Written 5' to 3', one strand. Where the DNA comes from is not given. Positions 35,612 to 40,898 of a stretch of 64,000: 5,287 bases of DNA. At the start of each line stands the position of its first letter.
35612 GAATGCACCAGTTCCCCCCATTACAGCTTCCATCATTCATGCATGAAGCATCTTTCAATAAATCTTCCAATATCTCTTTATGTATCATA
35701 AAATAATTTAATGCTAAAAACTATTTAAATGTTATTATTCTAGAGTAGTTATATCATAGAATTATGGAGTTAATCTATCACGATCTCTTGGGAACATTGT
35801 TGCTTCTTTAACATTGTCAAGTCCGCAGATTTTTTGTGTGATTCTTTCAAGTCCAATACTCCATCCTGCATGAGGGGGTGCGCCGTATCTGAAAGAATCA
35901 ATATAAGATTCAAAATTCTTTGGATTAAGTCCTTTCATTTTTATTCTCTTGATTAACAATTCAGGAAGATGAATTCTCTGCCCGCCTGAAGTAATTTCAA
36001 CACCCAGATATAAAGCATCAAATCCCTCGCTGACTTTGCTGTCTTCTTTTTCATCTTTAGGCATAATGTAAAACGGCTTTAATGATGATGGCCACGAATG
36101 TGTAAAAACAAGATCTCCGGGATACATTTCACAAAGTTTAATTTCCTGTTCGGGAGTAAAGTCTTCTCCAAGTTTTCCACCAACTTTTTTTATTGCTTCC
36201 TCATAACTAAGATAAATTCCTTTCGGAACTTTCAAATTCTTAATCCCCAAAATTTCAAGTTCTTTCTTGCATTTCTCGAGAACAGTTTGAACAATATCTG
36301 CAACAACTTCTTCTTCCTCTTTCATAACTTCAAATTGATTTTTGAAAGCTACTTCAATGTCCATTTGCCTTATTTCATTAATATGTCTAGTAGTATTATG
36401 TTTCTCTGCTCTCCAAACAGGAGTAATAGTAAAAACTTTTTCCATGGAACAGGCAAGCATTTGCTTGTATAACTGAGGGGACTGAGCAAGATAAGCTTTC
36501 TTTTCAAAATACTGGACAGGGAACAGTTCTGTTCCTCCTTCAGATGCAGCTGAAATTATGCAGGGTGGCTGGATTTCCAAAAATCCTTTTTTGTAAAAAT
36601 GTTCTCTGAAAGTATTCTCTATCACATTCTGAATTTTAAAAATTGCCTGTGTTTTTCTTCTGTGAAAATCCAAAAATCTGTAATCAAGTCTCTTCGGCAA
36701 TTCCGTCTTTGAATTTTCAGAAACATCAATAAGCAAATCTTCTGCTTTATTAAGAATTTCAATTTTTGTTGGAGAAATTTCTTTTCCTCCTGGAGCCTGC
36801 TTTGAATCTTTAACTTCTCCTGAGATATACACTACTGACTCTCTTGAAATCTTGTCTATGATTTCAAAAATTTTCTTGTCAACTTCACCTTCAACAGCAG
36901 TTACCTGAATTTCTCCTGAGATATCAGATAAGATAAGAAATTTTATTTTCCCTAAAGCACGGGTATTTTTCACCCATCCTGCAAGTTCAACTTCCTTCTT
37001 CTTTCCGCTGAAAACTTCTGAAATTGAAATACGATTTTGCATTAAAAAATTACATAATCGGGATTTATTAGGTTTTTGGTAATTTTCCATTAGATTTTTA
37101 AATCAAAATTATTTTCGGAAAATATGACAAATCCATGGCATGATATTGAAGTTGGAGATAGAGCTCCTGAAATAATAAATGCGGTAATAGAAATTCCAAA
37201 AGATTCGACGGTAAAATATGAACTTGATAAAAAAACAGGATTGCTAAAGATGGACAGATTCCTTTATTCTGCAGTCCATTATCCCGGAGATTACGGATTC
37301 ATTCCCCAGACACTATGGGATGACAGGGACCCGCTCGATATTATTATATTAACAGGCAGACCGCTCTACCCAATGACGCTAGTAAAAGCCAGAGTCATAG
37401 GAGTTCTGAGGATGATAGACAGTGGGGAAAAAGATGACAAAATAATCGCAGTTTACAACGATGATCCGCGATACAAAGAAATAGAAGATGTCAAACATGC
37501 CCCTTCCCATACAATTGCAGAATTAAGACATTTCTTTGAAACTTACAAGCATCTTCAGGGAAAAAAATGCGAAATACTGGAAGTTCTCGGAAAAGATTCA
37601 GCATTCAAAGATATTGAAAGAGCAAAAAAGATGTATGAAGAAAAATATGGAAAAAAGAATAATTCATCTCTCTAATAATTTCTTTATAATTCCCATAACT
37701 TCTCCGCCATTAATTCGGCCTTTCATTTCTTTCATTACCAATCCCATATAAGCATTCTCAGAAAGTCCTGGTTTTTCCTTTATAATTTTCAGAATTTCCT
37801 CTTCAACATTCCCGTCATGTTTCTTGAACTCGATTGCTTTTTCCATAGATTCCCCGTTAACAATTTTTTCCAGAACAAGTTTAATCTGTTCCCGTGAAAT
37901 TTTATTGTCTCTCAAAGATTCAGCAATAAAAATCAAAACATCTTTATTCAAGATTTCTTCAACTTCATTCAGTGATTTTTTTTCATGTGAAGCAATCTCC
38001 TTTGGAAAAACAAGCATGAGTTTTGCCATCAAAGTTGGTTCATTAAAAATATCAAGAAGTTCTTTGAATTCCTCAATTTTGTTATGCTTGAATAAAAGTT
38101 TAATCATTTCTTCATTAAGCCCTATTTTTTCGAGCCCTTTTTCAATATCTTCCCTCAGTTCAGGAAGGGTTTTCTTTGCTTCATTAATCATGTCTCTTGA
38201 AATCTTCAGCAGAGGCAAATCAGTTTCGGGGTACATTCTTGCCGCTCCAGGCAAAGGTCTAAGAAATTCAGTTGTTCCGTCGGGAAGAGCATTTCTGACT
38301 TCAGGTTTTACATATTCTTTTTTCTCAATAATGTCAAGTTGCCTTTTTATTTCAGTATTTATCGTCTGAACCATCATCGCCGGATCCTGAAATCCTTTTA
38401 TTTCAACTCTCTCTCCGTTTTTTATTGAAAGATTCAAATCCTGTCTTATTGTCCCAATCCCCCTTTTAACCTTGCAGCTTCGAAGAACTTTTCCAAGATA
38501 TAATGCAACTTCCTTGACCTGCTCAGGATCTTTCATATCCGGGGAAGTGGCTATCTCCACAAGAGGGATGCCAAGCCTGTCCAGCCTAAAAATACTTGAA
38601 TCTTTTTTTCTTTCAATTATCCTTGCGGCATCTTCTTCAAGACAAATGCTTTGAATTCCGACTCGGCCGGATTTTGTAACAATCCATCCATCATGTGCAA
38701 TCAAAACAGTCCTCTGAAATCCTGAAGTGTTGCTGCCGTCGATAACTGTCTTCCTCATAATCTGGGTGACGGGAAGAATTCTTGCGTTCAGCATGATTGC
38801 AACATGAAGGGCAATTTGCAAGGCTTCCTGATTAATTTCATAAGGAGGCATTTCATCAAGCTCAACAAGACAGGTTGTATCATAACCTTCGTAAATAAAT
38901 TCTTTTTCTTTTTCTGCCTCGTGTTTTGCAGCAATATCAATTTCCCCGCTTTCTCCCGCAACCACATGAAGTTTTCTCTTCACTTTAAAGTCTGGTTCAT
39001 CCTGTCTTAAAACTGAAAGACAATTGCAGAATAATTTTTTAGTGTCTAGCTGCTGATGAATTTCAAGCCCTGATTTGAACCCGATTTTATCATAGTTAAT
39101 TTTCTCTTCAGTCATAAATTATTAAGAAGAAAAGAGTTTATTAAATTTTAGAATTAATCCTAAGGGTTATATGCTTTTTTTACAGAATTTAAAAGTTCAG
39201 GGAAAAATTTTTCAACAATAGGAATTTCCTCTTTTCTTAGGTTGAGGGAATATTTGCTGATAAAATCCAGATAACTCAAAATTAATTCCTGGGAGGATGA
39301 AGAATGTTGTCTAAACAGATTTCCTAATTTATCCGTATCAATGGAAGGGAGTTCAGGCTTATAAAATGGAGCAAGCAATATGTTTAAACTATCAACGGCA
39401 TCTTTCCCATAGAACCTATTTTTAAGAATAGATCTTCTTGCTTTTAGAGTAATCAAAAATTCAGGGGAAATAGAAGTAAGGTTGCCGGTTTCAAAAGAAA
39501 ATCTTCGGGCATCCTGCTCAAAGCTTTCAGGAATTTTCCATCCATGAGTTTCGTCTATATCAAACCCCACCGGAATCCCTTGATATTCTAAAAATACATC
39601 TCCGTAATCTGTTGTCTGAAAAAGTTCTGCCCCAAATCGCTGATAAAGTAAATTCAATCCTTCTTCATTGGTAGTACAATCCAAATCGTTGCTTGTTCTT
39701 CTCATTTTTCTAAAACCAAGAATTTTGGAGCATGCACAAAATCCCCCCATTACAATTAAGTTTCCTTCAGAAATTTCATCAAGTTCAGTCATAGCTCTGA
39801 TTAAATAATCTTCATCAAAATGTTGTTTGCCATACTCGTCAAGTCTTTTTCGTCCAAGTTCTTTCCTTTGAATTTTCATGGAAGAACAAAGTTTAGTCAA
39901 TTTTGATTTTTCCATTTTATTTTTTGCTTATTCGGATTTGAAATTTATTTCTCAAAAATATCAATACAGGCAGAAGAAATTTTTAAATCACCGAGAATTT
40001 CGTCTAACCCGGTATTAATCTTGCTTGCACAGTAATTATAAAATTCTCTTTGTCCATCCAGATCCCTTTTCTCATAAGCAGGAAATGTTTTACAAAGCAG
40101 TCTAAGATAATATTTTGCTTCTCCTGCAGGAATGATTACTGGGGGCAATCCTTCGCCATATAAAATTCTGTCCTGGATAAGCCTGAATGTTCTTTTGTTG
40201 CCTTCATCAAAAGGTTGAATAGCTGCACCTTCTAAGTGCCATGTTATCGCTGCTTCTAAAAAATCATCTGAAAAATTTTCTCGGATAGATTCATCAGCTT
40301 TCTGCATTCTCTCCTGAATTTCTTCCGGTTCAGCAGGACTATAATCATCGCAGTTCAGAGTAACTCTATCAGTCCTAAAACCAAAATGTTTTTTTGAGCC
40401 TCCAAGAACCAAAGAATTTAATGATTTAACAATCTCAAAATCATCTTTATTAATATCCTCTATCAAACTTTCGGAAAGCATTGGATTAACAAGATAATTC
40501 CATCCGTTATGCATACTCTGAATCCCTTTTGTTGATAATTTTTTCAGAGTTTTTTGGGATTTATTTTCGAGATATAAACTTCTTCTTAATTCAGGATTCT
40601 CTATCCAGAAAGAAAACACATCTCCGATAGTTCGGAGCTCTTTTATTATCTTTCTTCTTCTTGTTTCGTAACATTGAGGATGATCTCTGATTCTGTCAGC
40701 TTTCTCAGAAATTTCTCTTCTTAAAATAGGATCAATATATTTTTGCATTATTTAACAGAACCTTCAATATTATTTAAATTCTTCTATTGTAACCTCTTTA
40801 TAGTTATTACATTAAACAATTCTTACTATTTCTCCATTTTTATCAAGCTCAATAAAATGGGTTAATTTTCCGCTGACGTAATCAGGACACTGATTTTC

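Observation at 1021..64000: Modular, GC-rich intergenic repeat family at 15+ loci, all recognisable copies in the same (+) orientation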

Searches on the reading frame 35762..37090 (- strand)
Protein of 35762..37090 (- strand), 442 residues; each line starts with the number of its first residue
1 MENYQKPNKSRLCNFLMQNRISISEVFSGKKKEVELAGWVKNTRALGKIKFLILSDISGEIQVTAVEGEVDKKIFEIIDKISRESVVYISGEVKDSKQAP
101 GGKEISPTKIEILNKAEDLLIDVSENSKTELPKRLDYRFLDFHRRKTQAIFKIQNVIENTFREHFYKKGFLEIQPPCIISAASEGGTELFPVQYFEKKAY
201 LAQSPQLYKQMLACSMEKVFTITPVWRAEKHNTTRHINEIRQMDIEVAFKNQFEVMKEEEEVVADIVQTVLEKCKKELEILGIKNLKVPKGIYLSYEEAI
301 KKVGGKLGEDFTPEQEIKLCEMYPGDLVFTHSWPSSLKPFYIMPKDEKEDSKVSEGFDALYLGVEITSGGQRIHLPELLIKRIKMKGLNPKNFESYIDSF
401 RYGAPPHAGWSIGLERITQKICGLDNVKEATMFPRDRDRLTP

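Call 9: search_protein_families(library=pfam, proteins=[window:35762-37090:-])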
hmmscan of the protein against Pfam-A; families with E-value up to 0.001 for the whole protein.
window:35762-37090:- (442 aa): 2 families
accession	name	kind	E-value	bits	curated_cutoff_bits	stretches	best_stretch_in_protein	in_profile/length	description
PF00152.25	tRNA-synt_2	-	5.7e-77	259.2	25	1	133-436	4-307/308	tRNA synthetases class II (D, K and N)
PF01336.31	tRNA_anti-codon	-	3.6e-15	56.1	27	1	34-113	1-75/75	OB-fold nucleic acid binding domain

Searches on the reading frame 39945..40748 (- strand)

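Call 57: search_protein_families(library=pfam, proteins=[window:39945-40748:-], max_evalue=0.001)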
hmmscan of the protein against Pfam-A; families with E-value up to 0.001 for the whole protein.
window:39945-40748:- (267 aa): 1 family
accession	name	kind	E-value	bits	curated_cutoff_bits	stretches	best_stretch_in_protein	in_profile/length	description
PF02661.23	Fic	-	8.1e-11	43.1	24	1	105-196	5-93/93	Fic/DOC family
